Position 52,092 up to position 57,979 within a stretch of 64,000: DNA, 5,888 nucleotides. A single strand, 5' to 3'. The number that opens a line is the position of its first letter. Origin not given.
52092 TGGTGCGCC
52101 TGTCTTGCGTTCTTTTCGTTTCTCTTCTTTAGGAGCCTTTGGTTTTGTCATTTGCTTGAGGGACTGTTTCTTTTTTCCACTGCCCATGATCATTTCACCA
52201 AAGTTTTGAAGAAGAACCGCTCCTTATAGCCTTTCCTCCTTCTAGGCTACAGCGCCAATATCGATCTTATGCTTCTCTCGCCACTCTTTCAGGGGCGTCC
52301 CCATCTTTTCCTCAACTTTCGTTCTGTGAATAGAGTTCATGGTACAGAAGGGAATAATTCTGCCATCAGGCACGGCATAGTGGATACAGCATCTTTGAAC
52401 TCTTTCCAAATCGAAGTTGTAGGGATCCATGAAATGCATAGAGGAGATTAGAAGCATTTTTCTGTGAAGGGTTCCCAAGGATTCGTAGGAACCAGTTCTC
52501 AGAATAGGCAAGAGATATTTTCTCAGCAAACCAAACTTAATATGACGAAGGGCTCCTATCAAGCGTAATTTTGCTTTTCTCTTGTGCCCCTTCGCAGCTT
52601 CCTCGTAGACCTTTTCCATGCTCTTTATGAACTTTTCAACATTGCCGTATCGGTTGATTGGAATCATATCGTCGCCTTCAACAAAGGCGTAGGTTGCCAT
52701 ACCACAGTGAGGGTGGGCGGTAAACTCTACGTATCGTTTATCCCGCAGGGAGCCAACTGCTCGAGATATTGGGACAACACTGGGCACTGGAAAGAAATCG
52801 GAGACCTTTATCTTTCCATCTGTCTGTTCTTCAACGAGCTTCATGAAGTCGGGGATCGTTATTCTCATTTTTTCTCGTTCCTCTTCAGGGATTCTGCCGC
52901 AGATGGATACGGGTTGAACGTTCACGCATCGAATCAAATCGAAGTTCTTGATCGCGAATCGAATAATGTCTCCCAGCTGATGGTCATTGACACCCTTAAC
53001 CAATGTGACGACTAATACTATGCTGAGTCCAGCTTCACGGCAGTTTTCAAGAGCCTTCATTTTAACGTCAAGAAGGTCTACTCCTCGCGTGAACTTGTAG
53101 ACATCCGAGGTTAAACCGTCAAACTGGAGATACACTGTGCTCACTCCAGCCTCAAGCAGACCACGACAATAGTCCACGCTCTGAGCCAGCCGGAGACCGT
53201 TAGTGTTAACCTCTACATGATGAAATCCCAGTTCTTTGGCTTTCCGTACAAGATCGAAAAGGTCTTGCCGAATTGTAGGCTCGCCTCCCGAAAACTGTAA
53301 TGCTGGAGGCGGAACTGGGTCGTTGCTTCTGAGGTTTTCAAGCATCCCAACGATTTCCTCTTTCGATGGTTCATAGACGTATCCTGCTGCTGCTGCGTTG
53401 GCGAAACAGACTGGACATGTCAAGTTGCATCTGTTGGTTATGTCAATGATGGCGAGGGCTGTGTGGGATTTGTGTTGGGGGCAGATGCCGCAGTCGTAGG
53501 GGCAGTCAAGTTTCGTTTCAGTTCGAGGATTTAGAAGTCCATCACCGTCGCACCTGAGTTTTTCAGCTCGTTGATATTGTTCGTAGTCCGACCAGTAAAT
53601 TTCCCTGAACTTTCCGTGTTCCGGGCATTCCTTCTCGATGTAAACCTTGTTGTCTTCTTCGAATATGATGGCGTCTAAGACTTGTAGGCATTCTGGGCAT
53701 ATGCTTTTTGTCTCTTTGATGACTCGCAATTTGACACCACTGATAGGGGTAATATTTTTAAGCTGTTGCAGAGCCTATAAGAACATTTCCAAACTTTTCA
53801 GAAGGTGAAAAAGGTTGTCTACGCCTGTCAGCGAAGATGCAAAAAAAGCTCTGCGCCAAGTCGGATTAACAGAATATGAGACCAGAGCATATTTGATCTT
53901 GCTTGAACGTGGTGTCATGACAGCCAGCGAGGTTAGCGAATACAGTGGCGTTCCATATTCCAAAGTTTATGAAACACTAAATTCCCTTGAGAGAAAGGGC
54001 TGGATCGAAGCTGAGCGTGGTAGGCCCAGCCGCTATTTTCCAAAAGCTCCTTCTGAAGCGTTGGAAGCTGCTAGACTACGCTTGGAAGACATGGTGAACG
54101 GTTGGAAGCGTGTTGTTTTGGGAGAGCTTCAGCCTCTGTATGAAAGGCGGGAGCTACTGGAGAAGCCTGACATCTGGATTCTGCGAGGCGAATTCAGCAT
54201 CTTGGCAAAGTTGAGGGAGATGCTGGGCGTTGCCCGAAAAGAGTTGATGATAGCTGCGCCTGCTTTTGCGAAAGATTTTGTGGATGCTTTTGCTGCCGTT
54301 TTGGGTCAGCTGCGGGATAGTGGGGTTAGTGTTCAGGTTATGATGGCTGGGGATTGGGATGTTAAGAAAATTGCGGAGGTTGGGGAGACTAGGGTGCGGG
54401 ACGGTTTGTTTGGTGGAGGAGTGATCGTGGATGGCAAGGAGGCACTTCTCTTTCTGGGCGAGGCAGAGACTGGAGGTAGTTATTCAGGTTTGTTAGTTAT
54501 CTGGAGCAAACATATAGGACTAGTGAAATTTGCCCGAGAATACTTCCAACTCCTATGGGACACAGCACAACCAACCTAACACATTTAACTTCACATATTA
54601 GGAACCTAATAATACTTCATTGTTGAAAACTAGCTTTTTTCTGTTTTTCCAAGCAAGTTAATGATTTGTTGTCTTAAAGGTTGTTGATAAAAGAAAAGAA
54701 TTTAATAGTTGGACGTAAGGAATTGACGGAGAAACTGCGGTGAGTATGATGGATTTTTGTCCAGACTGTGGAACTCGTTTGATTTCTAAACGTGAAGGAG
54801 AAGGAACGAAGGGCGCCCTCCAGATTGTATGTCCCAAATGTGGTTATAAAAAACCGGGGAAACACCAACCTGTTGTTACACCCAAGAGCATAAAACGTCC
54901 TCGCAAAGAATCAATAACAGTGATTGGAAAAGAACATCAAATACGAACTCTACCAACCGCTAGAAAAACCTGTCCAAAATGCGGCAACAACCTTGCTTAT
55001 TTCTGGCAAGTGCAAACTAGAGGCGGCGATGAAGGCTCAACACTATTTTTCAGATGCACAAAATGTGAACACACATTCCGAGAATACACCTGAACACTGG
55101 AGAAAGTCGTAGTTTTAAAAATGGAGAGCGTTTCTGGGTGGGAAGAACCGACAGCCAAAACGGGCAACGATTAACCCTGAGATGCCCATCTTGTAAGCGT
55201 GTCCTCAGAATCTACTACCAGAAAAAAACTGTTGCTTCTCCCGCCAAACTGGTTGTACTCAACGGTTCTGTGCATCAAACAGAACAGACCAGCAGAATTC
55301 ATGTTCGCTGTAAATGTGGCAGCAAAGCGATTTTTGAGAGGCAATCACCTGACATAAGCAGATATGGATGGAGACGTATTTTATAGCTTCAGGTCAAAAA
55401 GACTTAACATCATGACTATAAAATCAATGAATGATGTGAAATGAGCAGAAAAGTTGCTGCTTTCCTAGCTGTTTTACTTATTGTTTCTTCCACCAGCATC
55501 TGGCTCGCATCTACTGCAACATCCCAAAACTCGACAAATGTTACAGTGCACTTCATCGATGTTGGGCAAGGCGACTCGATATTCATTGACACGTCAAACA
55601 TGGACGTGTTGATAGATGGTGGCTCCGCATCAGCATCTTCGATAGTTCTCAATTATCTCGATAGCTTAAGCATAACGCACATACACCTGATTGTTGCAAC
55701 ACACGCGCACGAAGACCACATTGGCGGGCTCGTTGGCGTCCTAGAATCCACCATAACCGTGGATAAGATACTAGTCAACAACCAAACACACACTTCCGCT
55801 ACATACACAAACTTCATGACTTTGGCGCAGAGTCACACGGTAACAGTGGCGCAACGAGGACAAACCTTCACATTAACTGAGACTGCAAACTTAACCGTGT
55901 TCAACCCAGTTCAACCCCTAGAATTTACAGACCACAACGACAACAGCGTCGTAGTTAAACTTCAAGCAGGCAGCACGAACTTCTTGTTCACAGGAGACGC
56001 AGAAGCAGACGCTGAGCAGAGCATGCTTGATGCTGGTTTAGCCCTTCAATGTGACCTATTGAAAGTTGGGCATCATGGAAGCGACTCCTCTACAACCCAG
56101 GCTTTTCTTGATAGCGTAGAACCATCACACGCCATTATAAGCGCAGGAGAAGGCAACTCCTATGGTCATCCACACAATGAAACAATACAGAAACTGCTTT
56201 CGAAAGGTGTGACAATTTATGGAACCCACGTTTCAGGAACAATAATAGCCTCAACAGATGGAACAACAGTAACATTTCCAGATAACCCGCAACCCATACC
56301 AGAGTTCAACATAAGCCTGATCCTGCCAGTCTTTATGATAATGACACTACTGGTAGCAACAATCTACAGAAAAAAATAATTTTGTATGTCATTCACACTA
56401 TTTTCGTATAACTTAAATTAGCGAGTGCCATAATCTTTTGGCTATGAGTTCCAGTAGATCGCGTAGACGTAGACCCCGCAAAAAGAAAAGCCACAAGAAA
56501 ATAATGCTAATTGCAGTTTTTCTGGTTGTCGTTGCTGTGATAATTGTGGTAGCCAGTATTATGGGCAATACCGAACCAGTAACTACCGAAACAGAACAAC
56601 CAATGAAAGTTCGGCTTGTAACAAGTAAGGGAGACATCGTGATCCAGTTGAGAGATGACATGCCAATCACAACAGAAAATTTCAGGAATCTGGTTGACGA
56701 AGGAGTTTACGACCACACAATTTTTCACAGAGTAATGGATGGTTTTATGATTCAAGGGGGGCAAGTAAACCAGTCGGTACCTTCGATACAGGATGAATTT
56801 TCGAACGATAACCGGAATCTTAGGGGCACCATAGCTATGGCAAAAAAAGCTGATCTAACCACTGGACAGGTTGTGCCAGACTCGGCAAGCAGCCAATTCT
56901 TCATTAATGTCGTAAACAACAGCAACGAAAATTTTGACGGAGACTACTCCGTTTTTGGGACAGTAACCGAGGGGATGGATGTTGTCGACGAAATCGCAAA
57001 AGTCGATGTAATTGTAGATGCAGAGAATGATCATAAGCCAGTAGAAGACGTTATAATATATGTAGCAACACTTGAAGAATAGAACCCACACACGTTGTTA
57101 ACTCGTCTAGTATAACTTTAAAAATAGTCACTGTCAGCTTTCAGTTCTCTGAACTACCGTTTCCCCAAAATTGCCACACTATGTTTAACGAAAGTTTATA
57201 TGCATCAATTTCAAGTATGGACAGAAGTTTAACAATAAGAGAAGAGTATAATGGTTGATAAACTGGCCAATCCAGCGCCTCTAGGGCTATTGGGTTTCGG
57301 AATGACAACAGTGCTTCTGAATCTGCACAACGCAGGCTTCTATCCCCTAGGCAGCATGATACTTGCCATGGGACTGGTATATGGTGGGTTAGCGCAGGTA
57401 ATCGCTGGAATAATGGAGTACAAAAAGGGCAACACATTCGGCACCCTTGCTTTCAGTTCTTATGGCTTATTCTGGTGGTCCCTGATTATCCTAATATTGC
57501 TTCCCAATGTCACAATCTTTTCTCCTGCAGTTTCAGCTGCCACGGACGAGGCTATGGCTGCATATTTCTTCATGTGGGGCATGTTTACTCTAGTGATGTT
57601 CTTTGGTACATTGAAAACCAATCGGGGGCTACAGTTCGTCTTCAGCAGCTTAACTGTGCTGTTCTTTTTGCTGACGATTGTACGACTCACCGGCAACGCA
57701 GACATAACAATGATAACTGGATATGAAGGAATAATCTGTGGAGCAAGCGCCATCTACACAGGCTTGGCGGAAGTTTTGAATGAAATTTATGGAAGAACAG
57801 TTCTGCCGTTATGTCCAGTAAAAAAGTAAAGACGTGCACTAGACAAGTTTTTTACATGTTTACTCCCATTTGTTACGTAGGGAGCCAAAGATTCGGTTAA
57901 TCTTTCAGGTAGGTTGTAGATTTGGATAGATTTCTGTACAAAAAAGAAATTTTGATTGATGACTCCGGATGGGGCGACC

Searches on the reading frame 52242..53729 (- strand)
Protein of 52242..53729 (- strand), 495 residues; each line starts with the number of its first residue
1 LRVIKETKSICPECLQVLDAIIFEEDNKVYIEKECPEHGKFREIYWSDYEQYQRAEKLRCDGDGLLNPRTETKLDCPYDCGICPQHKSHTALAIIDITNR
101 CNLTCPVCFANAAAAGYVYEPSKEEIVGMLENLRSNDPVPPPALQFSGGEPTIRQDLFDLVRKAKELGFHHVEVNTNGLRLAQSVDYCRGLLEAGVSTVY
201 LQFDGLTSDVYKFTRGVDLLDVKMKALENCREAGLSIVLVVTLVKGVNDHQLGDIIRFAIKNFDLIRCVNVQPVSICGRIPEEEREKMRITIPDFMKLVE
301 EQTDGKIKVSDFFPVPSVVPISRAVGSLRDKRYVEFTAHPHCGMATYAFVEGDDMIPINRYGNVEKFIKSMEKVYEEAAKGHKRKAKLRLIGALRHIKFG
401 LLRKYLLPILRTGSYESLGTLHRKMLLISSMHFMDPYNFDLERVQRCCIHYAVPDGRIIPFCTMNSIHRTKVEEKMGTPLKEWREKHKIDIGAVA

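Call 42: search_protein_families(library=pfam, proteins=[window:52242-53729:-], max_evalue=0.001)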
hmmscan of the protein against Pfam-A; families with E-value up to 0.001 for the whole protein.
window:52242-53729:- (495 aa): 3 families
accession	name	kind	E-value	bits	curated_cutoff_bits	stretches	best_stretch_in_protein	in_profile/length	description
PF04055.27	Radical_SAM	-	1.8e-26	93.7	29.5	1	97-259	3-166/166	Radical SAM superfamily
PF23545.1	Zn_ribbon_HMPTM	-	7.5e-23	80.3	27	1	3-47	1-45/45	HMPTM N-terminal zinc ribbon domain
PF13353.11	Fer4_12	-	0.00017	22.4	22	1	100-184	14-97/137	4Fe-4S single cluster domain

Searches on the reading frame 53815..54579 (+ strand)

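Call 8: search_protein_families(library=pfam, proteins=[window:53815-54579:+], max_evalue=0.01)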
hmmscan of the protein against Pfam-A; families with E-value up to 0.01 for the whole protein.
window:53815-54579:+ (254 aa): 7 families
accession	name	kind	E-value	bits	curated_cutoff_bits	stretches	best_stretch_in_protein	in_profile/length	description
PF01978.25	TrmB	-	4.7e-25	87.7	25.6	1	13-79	1-67/68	Sugar-specific transcriptional regulator TrmB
PF09339.16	HTH_IclR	-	1.5e-05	25.1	22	1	32-66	16-50/52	IclR helix-turn-helix domain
PF11495.14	Regulator_TrmB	-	2e-05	24.4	22.2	1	120-252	2-133/233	Archaeal transcriptional regulator TrmB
PF03965.22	Penicillinase_R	-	0.00012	22.8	22.6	1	18-85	1-73/115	Penicillinase repressor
PF02082.26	Rrf2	-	0.0011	19.6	30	1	21-71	7-60/132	Iron-dependent Transcriptional regulator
PF12802.13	MarR_2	-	0.0012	19.4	27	1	29-68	13-54/61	MarR family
PF13545.12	HTH_Crp_2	-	0.0046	17.3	27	0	35-70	23-57/70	Crp-like helix-turn-helix domain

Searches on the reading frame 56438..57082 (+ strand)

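Call 8: search_protein_families(library=pfam, proteins=[window:56438-57082:+], max_evalue=0.01)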
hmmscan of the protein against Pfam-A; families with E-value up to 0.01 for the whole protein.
window:56438-57082:+ (214 aa): 1 family
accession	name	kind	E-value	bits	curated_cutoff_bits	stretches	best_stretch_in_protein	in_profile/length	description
PF00160.26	Pro_isomerase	-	7.8e-39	133.9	21.7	1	58-208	2-155/159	Cyclophilin type peptidyl-prolyl cis-trans isomerase/CLD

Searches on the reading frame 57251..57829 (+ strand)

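Call 8: search_protein_families(library=pfam, proteins=[window:57251-57829:+], max_evalue=0.01)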
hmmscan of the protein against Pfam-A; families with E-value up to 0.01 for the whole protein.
window:57251-57829:+ (192 aa): 1 family
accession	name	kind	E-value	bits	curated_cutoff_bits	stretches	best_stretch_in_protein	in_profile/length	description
PF01184.24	Gpr1_Fun34_YaaH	-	1.5e-39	136.2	25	1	3-178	15-193/207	GPR1/FUN34/yaaH family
